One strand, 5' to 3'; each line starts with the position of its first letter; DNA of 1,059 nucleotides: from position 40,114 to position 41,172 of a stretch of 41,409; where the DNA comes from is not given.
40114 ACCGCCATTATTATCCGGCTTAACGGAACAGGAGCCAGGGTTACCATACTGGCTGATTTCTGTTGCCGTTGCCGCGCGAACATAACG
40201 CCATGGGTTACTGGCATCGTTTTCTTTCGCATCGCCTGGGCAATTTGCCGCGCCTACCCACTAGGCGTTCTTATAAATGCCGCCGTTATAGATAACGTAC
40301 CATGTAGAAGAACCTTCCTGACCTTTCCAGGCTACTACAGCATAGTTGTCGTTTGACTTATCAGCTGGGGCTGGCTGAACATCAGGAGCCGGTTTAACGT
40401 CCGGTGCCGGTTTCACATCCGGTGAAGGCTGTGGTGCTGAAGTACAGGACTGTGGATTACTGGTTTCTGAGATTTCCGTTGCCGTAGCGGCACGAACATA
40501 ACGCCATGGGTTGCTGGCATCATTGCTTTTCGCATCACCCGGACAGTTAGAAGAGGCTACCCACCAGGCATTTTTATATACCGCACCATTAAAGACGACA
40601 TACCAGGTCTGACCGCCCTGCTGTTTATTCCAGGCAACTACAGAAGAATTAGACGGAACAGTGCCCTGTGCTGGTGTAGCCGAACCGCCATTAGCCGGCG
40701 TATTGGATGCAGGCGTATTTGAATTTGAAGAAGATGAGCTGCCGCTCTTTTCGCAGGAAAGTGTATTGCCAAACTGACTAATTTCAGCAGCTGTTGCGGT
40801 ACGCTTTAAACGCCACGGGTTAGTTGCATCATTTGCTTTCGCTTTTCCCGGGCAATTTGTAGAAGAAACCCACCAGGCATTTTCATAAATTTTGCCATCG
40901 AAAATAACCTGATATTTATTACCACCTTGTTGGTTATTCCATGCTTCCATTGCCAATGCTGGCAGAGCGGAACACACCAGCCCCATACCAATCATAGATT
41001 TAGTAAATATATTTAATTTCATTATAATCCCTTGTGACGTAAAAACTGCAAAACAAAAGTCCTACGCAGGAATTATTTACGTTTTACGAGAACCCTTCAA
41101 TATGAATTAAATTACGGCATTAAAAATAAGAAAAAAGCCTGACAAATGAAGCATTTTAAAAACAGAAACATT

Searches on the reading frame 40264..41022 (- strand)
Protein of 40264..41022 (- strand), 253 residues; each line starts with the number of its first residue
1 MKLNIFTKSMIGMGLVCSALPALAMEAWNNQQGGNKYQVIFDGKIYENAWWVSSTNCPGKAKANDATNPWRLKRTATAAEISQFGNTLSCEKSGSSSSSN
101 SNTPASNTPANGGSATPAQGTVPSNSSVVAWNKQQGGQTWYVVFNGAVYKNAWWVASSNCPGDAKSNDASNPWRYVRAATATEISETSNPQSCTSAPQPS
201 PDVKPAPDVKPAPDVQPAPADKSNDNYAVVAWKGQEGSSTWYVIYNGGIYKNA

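Call 21: find_encoding_contigs(protein=window:40264-41022:-, flank=10000, max_places=10)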
Protein seq(253 aa) (253 aa): 25 contigs read that carry it; 10 places shown.
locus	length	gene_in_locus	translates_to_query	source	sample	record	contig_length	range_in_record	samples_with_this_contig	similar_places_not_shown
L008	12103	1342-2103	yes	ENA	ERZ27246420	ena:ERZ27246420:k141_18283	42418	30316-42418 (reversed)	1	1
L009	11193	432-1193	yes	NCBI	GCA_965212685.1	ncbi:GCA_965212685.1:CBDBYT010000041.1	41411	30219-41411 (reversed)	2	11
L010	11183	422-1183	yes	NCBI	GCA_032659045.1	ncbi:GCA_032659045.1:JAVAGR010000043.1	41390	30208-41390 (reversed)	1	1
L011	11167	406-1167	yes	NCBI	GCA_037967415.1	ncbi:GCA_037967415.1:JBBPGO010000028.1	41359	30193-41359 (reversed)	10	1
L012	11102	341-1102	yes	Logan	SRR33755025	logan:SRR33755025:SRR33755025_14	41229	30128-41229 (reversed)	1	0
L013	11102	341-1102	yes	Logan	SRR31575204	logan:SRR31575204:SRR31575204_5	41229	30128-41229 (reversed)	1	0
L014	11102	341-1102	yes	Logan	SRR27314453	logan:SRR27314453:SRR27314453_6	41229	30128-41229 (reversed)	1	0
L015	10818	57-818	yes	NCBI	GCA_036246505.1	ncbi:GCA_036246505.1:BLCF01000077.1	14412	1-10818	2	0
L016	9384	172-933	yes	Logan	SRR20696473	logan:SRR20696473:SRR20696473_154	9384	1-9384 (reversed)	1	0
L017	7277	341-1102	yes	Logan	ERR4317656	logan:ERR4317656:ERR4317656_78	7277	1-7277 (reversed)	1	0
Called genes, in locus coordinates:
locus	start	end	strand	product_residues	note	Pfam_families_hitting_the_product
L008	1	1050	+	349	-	PF00009:GTP_EFTU, PF03144:GTP_EFTU_D2, PF03143:GTP_EFTU_D3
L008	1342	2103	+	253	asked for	-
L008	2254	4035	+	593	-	PF02839:CBM_5_12, PF00704:Glyco_hydro_18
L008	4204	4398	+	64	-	PF04324:Fer2_BFD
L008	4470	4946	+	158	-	PF00210:Ferritin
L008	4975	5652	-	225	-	PF01478:Peptidase_A24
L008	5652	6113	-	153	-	PF04612:T2SSM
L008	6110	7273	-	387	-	PF05134:T2SSL, PF12693:GspL_C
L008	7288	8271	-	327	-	PF21687:T2SSK_1st, PF03934:T2SSK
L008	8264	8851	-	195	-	PF07963:N_methyl, PF11612:T2SSJ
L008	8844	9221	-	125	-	PF07963:N_methyl (weak), PF02501:T2SSI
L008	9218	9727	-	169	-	PF07963:N_methyl, PF12019:GspH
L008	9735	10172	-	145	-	PF07963:N_methyl, PF08334:T2SSG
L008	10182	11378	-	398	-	PF28597:T2SSF_N, PF00482:T2SSF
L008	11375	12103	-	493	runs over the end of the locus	PF00437:T2SSE, PF13476:AAA_23 (weak)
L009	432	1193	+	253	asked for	-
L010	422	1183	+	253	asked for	-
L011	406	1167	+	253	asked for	-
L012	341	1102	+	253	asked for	-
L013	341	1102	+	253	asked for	-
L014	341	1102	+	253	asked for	-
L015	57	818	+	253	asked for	-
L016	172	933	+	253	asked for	-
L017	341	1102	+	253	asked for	-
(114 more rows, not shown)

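Call 28: find_encoding_contigs(protein=window:40330-41022:-, flank=200, max_places=1)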
Protein seq(231 aa) (231 aa): 24 contigs read that carry it; 1 place shown.
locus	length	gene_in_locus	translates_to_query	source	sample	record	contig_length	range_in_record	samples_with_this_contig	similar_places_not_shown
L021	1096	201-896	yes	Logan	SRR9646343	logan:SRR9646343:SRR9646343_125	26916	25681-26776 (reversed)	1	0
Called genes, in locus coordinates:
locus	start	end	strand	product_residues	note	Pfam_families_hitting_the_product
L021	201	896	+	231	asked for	-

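Call 34: search_protein_families(proteins=[window:40264-41022:-], library=ncbifam, max_evalue=0.01)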
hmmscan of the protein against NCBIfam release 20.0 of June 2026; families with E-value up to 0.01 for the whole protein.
seq(253 aa): 0 families

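Call 53: find_encoding_contigs(protein=window:40303-41022:-, flank=200, max_places=1)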
Protein seq(240 aa) (240 aa): 22 contigs read that carry it; 1 place shown.
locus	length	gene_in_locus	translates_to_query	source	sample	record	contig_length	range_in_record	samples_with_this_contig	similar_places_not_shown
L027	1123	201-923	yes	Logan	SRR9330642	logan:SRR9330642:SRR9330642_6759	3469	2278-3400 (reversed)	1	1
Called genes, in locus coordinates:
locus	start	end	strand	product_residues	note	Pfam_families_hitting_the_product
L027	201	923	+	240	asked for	-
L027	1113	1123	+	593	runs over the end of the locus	PF02839:CBM_5_12, PF00704:Glyco_hydro_18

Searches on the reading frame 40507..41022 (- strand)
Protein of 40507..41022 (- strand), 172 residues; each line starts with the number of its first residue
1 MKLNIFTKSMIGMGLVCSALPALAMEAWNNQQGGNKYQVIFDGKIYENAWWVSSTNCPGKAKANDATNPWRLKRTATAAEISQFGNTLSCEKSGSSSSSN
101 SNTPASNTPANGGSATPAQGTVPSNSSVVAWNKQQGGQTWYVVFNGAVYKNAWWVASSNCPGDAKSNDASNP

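Call 25: find_encoding_contigs(protein=window:40567-41022:-, flank=200, max_places=1)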
Protein seq(152 aa) (152 aa): 24 contigs read that carry it; 1 place shown.
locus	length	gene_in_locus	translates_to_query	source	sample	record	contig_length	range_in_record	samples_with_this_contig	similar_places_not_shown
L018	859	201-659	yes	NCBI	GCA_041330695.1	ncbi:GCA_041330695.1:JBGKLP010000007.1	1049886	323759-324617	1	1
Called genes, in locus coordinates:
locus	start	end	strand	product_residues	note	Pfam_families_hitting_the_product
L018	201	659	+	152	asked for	-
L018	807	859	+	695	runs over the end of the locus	PF02839:CBM_5_12, PF00704:Glyco_hydro_18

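Call 26: find_encoding_contigs(protein=window:40564-41022:-, flank=200, max_places=1)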
Protein seq(153 aa) (153 aa): 24 contigs read that carry it; 1 place shown.
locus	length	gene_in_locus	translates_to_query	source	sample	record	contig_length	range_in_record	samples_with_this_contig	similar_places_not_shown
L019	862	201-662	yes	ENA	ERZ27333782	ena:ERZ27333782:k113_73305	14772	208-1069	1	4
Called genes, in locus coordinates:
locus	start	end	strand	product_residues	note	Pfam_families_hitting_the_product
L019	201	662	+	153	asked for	-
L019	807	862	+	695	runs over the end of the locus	-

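Call 49: find_encoding_contigs(protein=window:40633-41022:-, flank=200, max_places=1)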
Protein seq(130 aa) (130 aa): 24 contigs read that carry it; 1 place shown.
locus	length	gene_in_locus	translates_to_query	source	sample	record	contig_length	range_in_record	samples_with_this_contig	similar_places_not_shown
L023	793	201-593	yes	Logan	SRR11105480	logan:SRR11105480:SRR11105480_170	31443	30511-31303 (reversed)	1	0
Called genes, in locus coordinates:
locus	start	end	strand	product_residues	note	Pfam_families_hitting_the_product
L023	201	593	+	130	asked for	-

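Call 50: find_encoding_contigs(protein=window:40606-41022:-, flank=200, max_places=1)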
Protein seq(139 aa) (139 aa): 24 contigs read that carry it; 1 place shown.
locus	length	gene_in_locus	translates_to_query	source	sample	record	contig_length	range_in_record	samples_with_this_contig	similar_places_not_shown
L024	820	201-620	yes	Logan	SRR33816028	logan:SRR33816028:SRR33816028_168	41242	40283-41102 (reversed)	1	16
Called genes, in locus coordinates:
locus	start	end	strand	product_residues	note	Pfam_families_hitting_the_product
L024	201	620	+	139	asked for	-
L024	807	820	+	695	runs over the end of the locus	-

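Call 52: find_encoding_contigs(protein=window:40507-41022:-, flank=200, max_places=1)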
Protein seq(172 aa) (172 aa): 13 contigs read that carry it; 1 place shown.
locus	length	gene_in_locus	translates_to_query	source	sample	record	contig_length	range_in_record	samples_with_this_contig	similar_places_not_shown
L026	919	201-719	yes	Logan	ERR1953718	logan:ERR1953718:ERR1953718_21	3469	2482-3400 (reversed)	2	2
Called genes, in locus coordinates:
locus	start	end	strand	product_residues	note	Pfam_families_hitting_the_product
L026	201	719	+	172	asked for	-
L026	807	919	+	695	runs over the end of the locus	-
